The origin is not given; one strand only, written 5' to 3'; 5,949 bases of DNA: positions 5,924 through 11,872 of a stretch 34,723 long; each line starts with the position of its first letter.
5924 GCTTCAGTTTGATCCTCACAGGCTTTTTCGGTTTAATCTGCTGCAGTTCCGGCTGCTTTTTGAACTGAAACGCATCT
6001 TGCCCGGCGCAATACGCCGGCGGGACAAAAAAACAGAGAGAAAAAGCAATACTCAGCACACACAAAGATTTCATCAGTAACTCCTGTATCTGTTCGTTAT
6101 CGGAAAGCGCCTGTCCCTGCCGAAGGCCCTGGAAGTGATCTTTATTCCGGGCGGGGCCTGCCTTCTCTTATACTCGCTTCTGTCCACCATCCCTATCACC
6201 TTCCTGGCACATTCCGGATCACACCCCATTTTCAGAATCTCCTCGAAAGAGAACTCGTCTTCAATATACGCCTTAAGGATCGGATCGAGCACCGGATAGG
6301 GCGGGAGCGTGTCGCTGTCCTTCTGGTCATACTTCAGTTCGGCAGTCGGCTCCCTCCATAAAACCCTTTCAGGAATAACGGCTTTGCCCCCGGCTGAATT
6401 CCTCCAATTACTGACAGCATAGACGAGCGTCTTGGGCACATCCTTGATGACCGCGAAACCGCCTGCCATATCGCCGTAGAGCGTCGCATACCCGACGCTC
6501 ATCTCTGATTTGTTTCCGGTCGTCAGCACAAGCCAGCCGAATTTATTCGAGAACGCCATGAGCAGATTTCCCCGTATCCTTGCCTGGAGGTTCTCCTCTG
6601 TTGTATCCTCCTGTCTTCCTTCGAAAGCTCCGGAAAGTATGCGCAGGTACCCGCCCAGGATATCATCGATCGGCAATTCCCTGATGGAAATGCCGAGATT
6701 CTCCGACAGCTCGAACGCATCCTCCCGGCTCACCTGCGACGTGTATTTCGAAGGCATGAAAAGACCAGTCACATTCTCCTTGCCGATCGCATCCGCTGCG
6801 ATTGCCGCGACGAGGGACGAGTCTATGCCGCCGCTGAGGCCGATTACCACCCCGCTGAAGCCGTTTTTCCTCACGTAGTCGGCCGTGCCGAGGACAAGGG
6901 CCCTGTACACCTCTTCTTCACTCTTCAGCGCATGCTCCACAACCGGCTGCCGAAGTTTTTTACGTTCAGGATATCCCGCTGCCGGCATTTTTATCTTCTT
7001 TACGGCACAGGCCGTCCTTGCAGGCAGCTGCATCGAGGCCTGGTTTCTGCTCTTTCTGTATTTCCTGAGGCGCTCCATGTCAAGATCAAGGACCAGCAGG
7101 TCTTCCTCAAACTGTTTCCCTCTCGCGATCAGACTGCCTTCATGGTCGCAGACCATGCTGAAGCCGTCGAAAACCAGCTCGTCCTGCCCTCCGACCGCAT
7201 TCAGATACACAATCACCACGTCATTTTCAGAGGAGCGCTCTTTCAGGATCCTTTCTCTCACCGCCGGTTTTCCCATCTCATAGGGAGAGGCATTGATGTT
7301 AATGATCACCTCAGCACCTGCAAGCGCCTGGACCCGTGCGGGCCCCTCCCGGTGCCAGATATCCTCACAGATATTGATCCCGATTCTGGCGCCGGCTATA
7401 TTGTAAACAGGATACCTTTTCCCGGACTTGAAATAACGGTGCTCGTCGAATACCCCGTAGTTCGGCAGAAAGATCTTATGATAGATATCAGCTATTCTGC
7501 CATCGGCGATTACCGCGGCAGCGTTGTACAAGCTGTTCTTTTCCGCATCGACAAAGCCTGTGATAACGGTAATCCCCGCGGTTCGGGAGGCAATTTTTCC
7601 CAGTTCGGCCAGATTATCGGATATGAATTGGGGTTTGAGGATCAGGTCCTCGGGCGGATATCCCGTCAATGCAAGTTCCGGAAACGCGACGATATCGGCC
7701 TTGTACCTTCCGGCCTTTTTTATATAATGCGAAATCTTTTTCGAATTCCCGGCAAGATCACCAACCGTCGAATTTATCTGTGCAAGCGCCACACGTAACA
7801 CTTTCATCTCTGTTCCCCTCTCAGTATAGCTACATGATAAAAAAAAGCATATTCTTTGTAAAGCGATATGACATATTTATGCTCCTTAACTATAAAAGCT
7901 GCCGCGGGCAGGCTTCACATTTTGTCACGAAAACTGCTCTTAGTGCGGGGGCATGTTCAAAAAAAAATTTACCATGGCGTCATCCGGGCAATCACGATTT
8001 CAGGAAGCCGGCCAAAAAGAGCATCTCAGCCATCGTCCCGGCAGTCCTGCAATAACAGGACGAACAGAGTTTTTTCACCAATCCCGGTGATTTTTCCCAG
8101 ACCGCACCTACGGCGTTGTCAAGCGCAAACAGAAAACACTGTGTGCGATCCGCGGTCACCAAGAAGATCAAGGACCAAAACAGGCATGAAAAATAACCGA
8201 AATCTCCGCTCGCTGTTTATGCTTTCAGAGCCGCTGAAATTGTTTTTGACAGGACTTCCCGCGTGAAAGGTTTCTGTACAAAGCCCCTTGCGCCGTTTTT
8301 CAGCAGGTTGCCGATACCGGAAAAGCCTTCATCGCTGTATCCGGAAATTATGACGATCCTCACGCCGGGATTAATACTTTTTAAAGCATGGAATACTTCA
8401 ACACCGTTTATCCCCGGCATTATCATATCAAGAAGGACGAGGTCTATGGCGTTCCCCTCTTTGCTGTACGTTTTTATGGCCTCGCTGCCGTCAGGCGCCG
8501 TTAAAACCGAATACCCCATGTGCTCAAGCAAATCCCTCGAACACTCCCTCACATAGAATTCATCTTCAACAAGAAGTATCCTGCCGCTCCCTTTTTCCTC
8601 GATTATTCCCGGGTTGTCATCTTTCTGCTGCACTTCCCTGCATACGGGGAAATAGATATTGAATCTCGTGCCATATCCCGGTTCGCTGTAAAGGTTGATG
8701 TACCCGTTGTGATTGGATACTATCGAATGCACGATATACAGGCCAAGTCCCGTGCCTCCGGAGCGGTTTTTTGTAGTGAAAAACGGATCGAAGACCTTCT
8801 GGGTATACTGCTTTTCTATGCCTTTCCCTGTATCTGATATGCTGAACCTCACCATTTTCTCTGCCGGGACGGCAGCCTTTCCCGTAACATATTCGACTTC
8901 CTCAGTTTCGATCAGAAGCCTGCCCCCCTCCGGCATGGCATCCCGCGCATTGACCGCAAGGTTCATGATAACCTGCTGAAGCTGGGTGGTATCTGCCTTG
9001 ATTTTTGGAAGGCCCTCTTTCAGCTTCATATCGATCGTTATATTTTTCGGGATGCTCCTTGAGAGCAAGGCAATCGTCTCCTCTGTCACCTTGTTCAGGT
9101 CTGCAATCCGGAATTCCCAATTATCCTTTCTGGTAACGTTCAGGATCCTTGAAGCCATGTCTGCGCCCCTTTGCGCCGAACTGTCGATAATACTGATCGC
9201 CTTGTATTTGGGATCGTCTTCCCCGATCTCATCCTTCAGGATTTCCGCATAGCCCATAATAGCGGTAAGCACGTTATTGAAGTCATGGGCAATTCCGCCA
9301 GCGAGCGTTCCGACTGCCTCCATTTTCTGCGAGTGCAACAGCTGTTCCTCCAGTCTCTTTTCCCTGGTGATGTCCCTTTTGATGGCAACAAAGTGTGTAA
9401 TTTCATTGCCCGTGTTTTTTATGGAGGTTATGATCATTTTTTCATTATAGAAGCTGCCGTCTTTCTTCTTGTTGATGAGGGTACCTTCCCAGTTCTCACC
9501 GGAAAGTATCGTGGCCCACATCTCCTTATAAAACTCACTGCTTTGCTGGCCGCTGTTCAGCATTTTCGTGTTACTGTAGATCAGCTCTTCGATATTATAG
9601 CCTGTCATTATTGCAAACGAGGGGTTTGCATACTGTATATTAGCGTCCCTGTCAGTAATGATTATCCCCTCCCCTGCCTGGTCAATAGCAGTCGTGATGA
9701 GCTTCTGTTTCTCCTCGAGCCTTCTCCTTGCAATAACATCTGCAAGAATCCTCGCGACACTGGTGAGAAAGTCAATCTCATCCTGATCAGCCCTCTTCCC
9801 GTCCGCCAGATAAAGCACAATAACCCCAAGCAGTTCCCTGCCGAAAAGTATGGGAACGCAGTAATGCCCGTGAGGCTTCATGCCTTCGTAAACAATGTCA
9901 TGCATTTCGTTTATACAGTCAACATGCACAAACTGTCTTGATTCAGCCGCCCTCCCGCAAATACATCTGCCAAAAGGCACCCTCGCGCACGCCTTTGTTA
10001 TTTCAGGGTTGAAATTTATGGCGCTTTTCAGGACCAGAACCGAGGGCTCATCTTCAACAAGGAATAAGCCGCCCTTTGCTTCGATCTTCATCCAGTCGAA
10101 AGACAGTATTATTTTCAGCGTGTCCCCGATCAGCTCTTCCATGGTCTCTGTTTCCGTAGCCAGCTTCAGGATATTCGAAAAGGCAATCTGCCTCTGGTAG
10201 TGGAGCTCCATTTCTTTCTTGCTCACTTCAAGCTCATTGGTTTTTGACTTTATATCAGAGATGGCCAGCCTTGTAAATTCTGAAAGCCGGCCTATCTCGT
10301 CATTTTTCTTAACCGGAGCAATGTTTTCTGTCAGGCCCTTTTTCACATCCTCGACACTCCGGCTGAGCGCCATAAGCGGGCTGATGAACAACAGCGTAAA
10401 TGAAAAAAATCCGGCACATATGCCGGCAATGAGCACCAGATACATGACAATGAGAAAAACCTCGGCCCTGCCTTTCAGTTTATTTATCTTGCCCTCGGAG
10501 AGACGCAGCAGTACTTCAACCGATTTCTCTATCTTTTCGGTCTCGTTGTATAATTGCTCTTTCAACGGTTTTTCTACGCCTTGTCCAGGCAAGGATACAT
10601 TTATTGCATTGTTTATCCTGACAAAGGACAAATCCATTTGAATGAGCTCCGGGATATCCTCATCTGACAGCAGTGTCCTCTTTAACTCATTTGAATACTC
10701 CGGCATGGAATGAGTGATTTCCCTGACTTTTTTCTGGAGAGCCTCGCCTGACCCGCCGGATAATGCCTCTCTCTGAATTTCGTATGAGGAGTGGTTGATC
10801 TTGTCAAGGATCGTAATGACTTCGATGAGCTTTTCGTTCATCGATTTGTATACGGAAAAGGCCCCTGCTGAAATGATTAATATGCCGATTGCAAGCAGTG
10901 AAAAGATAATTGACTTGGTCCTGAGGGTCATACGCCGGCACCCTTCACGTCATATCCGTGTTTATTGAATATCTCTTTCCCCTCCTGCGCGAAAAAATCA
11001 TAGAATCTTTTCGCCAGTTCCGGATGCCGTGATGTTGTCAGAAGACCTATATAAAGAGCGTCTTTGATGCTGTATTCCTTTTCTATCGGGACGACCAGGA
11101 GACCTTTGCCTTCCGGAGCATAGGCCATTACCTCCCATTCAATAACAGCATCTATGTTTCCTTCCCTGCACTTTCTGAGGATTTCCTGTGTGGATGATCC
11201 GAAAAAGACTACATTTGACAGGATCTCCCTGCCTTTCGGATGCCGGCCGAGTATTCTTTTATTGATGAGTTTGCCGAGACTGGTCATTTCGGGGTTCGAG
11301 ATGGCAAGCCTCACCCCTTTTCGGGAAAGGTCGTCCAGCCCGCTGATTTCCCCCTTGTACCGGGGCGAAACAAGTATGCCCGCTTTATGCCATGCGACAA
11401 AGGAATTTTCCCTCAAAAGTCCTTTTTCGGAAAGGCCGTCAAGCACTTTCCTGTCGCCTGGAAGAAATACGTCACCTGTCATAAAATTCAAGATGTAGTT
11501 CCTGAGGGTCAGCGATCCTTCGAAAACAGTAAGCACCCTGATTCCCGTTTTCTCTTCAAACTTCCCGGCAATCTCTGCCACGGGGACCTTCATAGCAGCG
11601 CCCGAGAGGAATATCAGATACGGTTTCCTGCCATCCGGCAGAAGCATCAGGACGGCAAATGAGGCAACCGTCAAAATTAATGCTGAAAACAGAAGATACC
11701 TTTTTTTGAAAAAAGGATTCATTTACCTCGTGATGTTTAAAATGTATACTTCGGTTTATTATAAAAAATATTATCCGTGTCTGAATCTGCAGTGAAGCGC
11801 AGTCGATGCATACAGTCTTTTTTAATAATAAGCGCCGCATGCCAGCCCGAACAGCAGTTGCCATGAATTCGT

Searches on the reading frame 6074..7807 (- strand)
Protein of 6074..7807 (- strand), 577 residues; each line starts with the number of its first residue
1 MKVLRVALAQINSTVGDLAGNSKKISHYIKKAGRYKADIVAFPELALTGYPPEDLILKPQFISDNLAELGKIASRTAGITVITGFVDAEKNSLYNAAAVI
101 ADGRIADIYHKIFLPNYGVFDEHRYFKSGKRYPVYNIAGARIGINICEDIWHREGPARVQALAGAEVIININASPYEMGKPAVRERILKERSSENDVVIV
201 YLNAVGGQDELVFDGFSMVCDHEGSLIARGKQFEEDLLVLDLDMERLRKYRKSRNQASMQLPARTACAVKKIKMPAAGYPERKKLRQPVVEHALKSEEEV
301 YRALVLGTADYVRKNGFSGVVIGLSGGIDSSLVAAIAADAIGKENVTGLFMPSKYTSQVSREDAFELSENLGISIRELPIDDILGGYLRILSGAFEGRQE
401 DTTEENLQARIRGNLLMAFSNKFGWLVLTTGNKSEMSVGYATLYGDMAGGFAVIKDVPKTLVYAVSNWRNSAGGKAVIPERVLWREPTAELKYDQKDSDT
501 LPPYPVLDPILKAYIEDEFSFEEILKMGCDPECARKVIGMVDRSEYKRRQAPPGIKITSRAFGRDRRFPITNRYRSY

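Call 5: search_protein_families(library=pfam, proteins=[window:6074-7807:-], max_evalue=0.001)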
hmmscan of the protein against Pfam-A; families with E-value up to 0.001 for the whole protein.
window:6074-7807:- (577 aa): 2 families
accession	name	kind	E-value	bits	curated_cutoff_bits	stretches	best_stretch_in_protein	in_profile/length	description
PF02540.23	NAD_synthase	-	1.3e-72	244.3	21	1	301-551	2-242/242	NAD synthase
PF00795.27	CN_hydrolase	-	2e-42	145.7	23.2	1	5-252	1-256/256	Carbon-nitrogen hydrolase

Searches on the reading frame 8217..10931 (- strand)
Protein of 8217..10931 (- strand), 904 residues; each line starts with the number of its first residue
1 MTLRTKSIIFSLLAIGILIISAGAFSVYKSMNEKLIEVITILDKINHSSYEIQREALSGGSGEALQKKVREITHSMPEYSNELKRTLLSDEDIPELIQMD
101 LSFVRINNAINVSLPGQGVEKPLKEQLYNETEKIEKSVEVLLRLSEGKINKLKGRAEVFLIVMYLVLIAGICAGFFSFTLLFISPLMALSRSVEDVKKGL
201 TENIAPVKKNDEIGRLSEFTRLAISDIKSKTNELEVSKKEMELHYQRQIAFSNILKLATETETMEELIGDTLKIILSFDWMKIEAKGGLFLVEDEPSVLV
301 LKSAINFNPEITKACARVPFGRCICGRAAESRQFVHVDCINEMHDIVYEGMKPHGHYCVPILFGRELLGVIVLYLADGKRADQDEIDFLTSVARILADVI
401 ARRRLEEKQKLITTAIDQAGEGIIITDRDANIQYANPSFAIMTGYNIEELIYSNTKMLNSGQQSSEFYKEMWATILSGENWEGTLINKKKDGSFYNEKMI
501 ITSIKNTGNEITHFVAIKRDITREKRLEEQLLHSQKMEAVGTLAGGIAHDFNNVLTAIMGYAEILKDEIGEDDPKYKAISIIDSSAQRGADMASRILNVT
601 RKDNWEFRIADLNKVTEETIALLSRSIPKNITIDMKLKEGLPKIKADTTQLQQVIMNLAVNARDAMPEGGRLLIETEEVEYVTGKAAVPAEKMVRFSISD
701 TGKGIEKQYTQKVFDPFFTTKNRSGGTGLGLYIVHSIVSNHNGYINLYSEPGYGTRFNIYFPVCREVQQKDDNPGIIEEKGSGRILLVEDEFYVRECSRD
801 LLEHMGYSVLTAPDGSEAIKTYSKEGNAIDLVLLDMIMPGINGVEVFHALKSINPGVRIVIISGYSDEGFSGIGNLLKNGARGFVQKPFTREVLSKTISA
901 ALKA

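Call 5: search_protein_families(library=pfam, proteins=[window:8217-10931:-], max_evalue=0.001)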
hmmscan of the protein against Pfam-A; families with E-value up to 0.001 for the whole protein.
window:8217-10931:- (904 aa): 9 families
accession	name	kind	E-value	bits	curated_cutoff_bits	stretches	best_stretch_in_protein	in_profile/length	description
PF02518.31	HATPase_c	-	2.8e-24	86.1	26.4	1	647-763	2-109/111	Histidine kinase-, DNA gyrase B-, and HSP90-like ATPase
PF00072.30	Response_reg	-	1.9e-22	79.9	30.2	1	785-898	1-110/111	Response regulator receiver domain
PF00989.32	PAS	-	1.1e-16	61.2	22.6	1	414-521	5-113/113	PAS fold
PF13426.13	PAS_9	-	6.1e-14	52.6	27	1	421-522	2-102/103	PAS domain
PF13185.12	GAF_2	-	2.4e-10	41.2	28.6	1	263-400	3-135/136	GAF domain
PF00512.31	HisKA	-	4.6e-10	39.8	26.9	1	541-604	3-65/66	His Kinase A (phospho-acceptor) domain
PF01590.32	GAF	-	1.3e-08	35.9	22.4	1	316-397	47-130/133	GAF domain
PF13188.13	PAS_8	-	2.9e-07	30.6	21.8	1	412-451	3-42/65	PAS domain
PF13492.12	GAF_3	-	0.00012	23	27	1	288-401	23-128/129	GAF domain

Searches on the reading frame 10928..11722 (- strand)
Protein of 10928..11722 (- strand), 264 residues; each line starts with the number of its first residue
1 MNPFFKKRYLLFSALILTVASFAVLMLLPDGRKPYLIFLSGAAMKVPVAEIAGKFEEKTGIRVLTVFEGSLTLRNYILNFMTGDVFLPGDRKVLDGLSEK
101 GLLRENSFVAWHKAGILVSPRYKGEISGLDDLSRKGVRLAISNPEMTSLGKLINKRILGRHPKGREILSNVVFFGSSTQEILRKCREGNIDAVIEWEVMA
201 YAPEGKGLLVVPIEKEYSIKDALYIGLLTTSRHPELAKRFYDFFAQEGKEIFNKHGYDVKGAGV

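Call 5: search_protein_families(library=pfam, proteins=[window:10928-11722:-], max_evalue=0.001)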
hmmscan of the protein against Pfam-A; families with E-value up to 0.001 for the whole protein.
window:10928-11722:- (264 aa): 1 family
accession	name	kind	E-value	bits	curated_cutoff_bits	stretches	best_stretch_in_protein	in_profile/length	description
PF13531.11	SBP_bac_11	-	7.5e-37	127.7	25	1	39-257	4-226/227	Bacterial extracellular solute-binding protein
